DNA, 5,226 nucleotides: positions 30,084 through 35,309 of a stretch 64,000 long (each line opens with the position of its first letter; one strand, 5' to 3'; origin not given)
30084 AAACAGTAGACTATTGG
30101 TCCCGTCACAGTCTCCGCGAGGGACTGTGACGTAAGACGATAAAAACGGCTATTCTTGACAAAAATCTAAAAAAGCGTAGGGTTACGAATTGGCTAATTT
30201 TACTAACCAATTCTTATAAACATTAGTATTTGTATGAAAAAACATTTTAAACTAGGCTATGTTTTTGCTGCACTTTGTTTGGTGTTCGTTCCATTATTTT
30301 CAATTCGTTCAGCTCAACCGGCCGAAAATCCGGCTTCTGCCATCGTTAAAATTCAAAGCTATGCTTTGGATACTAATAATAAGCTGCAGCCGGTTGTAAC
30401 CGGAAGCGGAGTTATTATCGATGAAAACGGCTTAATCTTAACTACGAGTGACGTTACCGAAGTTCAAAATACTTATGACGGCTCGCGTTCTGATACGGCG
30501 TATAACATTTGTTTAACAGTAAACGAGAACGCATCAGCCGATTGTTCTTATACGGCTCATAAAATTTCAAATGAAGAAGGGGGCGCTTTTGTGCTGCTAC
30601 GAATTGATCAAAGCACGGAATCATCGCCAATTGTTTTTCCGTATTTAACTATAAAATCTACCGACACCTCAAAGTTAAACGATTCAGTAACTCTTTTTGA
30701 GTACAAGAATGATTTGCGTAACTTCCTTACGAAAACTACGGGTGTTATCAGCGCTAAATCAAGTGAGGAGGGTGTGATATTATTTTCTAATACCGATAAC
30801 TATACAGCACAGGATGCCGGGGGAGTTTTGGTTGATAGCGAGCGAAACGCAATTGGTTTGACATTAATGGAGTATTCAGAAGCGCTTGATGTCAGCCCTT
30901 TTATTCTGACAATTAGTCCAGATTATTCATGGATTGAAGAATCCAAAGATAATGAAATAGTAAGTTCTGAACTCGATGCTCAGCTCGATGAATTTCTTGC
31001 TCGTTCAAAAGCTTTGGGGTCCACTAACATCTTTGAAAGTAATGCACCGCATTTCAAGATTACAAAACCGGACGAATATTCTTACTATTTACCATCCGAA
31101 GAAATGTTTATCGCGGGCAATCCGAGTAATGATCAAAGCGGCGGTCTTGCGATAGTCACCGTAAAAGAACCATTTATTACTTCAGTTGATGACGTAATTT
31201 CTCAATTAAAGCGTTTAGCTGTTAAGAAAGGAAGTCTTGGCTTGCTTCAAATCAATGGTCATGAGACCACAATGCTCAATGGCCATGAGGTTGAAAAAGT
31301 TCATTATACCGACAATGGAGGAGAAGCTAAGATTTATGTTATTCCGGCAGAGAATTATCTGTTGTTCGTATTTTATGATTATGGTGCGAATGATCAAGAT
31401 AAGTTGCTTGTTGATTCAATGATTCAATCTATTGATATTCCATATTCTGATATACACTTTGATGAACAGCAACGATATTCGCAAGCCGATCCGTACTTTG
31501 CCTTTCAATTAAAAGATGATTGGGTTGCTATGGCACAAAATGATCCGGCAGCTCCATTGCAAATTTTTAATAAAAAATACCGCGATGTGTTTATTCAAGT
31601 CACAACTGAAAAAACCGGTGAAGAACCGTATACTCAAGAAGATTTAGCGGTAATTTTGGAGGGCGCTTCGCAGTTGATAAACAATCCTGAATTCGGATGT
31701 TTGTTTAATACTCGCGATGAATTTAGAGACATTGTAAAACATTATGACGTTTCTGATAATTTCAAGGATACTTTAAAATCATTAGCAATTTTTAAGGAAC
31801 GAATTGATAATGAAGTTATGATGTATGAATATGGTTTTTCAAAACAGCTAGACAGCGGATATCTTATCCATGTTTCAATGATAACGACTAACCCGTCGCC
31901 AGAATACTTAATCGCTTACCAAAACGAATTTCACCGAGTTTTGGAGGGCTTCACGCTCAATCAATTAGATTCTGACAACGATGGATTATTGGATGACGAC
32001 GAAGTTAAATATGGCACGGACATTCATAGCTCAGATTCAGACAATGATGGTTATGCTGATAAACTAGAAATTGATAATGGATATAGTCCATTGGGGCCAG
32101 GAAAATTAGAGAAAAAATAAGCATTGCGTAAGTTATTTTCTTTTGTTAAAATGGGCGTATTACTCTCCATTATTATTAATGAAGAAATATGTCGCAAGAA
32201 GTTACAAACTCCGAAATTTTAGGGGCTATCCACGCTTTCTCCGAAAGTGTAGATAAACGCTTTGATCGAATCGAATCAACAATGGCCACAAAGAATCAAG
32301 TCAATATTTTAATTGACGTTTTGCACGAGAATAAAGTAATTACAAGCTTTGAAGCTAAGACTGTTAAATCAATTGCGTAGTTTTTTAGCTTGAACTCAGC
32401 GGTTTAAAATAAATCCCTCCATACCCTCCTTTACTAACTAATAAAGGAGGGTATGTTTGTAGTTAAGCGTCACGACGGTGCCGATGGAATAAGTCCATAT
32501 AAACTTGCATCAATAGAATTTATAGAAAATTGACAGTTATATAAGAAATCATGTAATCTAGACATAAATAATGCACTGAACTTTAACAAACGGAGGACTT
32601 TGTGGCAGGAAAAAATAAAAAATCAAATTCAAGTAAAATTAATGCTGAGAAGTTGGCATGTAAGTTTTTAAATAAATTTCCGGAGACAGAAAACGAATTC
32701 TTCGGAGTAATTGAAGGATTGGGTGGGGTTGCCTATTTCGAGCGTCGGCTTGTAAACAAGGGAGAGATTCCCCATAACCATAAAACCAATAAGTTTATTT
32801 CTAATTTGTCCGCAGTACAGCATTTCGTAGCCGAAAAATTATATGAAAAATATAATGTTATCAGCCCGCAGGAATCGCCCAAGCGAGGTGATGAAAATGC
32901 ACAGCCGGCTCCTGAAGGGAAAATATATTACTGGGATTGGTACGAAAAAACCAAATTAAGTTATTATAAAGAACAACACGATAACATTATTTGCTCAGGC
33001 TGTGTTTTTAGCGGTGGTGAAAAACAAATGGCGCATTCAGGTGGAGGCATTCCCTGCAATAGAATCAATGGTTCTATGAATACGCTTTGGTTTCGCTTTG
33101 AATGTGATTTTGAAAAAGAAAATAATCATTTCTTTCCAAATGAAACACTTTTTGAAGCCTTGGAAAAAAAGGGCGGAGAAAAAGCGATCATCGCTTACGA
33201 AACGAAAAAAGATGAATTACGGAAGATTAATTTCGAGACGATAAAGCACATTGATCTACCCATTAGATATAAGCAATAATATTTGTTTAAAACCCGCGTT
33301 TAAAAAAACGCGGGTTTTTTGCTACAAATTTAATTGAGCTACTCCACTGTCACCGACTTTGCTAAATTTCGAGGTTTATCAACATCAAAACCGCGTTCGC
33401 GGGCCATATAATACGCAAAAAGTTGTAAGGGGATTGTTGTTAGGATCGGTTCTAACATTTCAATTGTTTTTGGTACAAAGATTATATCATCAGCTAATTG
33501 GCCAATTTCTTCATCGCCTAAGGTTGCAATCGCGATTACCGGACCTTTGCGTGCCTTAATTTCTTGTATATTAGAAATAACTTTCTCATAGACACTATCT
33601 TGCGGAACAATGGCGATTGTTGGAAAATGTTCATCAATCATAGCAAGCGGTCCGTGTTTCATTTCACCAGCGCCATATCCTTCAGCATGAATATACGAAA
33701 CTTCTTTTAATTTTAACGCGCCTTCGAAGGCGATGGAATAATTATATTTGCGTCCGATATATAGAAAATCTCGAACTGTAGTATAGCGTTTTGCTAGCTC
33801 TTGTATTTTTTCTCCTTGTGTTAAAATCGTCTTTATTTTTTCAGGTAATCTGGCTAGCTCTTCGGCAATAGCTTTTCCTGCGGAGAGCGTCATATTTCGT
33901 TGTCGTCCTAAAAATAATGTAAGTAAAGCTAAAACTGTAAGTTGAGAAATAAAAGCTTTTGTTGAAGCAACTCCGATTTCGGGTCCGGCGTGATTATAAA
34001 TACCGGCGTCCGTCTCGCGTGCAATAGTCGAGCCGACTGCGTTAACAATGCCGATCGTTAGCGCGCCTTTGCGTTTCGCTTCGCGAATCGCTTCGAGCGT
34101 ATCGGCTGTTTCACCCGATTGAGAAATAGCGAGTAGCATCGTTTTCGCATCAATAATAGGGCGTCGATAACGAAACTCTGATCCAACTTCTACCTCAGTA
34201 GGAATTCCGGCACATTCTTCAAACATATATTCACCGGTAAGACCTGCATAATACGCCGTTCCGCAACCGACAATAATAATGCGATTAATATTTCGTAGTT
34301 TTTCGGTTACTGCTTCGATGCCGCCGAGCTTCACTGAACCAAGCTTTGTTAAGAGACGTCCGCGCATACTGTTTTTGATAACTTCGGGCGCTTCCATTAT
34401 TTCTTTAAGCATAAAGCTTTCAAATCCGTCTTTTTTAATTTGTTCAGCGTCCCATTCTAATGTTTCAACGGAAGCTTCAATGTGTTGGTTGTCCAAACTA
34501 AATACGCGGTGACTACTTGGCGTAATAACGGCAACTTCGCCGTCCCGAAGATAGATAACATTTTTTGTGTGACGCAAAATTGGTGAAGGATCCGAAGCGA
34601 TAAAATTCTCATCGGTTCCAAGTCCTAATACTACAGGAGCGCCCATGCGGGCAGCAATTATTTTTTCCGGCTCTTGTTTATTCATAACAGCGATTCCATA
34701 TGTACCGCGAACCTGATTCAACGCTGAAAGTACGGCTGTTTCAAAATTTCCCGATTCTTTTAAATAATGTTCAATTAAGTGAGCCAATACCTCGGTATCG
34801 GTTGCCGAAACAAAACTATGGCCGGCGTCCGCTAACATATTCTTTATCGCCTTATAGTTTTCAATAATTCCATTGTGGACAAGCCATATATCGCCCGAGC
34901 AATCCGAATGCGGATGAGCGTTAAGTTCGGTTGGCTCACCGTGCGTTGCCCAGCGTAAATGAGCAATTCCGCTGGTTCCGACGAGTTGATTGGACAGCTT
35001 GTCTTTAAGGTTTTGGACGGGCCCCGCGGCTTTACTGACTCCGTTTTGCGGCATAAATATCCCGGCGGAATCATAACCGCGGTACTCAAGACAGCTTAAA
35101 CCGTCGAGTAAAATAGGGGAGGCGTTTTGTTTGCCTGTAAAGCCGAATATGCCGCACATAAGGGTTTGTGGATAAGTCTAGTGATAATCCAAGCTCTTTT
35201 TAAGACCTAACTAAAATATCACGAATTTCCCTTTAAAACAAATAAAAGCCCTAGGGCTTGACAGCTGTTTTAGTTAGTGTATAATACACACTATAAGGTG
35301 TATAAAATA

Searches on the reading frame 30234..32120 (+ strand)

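Call 36: search_protein_families(library=pfam, proteins=[window:30234-32120:+], max_evalue=0.00001)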
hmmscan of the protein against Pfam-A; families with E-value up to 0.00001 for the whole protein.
window:30234-32120:+ (628 aa): 1 family
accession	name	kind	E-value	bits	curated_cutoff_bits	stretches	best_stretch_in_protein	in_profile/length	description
PF13365.12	Trypsin_2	-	1.5e-06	29.4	27.6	1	57-209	1-144/144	Trypsin-like peptidase domain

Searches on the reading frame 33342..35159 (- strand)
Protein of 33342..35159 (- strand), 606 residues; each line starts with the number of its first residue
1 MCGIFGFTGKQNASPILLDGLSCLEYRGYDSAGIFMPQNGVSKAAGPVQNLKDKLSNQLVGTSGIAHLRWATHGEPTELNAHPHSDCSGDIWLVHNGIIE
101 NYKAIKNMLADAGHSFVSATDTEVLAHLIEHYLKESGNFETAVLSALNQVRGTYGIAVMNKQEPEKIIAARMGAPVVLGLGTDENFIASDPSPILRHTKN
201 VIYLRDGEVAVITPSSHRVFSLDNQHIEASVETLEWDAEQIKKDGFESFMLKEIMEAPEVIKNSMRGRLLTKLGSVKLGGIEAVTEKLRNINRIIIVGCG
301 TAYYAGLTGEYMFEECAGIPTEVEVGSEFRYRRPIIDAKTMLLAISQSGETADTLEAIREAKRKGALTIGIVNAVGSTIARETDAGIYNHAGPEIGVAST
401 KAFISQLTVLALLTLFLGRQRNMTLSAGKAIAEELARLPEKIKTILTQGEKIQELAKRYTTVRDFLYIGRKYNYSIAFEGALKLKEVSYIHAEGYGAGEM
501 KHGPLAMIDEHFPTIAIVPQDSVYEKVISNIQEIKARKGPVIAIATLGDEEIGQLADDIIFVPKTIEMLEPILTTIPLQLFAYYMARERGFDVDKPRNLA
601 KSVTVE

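Call 78: find_homologous_proteins(query=window:33342-35159:-, max_evalue=1e-50)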
Query window:33342-35159:- (606 aa): 8000 proteins with E <= 1e-50 among 8000 candidates; the best 120 are listed.
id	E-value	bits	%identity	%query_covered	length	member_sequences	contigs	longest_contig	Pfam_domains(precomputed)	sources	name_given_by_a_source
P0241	0.0e+0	1350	100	100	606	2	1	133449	PF01380.28,PF13522.12,PF13537.12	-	-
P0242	0.0e+0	1019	74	100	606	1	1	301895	PF13230.12,PF01380.28,PF13522.12,PF13537.12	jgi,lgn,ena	-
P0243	2.8e-296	1002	72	100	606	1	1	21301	PF01380.28,PF13522.12,PF13537.12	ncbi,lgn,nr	ncbi:MAG: glutamine--fructose-6-phosphate transaminase (isomerizing) [Candidatus Pacebacteria bacter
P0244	8.6e-296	1000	72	100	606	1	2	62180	PF13230.12,PF01380.28,PF13522.12,PF13537.12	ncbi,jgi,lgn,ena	-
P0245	1.2e-295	1000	71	100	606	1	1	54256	PF01380.28,PF13522.12,PF13537.12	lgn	-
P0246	2.9e-295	998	73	100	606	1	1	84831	PF01380.28,PF13522.12,PF13537.12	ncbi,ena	-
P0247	6.7e-295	997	73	100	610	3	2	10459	PF13230.12,PF01380.28,PF13522.12,PF13537.12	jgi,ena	-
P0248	6.8e-295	997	73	100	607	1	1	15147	PF13230.12,PF01380.28,PF13522.12,PF13537.12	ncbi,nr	ncbi:MAG: glmS [Candidatus Parcubacteria bacterium]|nr:glmS [Candidatus Parcubacteria bacterium]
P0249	1.1e-294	996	72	100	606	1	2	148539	PF13230.12,PF01380.28,PF13522.12,PF13537.12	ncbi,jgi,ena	-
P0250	1.5e-294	996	72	100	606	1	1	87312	PF13230.12,PF01380.28,PF13522.12,PF13537.12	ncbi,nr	ncbi:MAG: glutamine--fructose-6-phosphate transaminase (isomerizing) [Candidatus Liptonbacteria bact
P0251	1.7e-294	996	73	100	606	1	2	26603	PF01380.28,PF13522.12,PF13537.12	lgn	-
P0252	2.7e-294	995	72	100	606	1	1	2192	PF01380.28,PF13522.12,PF13537.12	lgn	-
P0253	6.4e-294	994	72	100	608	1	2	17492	PF01380.28,PF13522.12,PF13537.12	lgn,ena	-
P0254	6.0e-293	991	72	100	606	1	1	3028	PF01380.28,PF13522.12,PF13537.12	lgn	-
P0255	1.0e-292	990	71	100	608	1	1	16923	PF01380.28,PF13522.12,PF13537.12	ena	-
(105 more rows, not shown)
